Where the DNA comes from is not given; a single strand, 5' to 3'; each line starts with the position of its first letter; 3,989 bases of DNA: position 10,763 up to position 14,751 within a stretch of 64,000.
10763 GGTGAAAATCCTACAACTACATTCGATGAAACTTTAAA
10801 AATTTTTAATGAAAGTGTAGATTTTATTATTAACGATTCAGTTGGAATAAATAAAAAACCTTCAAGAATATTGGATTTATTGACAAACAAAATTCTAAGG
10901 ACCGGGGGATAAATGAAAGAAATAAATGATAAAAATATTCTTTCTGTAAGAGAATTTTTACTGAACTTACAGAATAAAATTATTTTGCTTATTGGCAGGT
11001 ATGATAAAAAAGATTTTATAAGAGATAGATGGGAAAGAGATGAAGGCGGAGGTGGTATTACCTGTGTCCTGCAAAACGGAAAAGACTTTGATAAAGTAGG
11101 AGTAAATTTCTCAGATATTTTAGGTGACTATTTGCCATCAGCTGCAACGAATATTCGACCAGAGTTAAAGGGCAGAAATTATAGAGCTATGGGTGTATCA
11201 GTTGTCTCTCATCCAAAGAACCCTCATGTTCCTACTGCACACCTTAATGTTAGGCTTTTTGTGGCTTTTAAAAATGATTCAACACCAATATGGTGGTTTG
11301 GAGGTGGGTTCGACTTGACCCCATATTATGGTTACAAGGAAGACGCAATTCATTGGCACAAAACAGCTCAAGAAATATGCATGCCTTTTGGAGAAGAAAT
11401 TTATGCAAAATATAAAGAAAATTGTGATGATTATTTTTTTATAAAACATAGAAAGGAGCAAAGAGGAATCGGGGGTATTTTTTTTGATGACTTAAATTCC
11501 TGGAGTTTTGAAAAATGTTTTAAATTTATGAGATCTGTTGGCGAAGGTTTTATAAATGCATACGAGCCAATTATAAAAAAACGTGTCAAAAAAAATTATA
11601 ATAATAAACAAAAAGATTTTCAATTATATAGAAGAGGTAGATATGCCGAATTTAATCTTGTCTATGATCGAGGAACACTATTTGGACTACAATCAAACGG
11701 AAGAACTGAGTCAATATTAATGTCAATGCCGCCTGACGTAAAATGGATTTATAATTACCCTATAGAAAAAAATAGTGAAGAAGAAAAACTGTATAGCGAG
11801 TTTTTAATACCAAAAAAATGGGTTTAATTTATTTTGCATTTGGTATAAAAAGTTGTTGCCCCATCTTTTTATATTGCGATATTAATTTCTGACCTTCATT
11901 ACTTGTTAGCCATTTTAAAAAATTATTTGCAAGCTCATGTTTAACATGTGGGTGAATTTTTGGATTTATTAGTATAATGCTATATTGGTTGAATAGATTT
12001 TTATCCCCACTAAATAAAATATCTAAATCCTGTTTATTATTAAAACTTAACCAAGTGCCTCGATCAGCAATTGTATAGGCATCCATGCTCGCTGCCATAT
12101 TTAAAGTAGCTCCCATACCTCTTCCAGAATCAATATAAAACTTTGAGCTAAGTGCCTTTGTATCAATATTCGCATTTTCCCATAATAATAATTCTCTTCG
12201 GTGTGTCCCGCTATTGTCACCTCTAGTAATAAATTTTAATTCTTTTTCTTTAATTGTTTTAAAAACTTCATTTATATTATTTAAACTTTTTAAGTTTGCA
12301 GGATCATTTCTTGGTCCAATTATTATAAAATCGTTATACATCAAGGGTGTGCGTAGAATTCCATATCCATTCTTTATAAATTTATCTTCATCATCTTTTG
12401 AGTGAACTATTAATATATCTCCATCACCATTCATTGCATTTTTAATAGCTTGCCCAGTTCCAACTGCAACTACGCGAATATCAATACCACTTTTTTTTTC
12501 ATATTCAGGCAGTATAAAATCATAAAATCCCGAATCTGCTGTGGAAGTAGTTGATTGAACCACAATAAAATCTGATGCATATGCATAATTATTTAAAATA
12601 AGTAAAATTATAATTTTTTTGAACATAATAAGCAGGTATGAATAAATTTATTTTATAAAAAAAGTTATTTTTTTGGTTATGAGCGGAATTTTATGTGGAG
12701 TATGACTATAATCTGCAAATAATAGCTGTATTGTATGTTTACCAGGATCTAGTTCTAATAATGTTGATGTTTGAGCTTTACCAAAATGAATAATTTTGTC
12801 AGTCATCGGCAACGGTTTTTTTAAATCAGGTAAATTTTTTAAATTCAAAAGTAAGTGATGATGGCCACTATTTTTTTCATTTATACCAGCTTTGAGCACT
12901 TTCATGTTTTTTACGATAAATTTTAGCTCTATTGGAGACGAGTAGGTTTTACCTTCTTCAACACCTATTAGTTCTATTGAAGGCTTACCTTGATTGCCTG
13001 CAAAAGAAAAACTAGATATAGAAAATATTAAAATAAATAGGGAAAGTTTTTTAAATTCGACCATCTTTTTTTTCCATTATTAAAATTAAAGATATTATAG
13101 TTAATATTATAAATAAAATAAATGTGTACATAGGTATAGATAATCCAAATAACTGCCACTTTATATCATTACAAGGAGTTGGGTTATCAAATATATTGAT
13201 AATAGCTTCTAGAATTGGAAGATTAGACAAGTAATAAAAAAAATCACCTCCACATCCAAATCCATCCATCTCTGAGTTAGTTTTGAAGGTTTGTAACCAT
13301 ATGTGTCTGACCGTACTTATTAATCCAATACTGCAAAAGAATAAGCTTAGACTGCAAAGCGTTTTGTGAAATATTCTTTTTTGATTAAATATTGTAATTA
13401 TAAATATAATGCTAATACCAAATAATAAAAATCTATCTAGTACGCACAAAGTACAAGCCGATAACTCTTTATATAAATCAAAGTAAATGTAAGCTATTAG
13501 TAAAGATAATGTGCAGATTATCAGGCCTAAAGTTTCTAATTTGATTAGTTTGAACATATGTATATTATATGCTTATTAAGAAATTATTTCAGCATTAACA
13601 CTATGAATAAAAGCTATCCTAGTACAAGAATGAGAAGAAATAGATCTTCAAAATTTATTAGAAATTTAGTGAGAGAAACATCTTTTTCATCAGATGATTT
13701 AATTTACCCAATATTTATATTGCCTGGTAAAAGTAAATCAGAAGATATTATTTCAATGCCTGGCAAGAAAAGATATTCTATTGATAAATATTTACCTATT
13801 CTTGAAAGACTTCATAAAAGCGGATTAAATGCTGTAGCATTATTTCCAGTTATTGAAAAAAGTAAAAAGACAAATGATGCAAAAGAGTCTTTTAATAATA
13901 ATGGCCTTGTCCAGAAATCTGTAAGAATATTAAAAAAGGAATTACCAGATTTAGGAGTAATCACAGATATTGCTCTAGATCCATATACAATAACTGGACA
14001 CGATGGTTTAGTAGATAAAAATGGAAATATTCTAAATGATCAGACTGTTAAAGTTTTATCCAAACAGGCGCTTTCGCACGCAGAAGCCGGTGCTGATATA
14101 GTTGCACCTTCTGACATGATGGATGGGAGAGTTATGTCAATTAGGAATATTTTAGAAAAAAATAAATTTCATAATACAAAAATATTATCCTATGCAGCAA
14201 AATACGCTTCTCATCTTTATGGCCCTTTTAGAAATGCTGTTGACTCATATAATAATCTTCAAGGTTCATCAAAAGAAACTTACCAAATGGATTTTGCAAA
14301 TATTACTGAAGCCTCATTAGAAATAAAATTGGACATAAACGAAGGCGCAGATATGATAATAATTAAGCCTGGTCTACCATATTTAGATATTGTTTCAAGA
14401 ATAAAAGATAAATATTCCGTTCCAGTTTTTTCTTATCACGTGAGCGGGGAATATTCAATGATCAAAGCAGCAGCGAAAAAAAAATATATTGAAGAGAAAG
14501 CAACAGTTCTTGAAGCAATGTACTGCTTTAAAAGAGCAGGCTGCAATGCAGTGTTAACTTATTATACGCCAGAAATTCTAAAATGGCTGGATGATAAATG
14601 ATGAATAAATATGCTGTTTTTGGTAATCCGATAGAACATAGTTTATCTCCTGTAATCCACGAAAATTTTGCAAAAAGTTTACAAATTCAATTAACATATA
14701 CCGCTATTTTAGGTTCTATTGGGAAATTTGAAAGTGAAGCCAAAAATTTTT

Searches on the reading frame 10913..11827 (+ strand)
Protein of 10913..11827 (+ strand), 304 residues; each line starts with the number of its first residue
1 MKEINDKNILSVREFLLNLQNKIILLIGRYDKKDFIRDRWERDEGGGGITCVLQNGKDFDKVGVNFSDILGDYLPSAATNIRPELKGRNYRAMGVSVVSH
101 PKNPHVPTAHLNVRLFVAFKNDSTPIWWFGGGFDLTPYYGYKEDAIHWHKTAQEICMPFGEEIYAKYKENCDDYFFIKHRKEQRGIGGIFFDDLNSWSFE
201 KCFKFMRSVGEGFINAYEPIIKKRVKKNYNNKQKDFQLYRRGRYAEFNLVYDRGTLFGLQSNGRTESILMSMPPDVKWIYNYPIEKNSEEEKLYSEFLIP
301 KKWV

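Call 40: search_protein_families(library=ncbifam, max_evalue=1e-20, proteins=[window:10913-11827:+])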
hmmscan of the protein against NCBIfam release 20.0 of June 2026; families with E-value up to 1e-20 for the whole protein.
window:10913-11827:+ (304 aa): 1 family
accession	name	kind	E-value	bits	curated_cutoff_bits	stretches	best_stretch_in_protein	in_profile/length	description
NF003727.1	PRK05330.1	equivalog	2.2e-127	424.1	297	1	11-303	3-294/294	oxygen-dependent coproporphyrinogen oxidase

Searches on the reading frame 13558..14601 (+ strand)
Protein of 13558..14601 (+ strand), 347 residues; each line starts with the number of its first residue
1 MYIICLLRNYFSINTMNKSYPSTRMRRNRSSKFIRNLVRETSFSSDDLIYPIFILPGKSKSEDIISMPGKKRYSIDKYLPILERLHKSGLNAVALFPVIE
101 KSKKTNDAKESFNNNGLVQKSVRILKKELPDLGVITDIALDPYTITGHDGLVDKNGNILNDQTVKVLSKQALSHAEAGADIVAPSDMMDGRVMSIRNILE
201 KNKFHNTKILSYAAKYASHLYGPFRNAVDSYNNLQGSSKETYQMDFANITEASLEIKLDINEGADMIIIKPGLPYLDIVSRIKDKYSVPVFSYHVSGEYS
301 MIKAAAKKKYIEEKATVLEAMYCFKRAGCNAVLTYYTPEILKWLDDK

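Call 40: search_protein_families(library=ncbifam, max_evalue=1e-20, proteins=[window:13558-14601:+])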
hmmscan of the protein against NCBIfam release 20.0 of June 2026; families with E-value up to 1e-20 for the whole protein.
window:13558-14601:+ (347 aa): 2 families
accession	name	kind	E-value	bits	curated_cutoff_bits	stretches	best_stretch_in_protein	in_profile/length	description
NF006762.1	PRK09283.1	equivalog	5e-138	459.9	297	1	20-346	3-326/327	porphobilinogen synthase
NF009923.0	PRK13384.1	equivalog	2.7e-97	326.2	507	1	16-346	2-326/327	porphobilinogen synthase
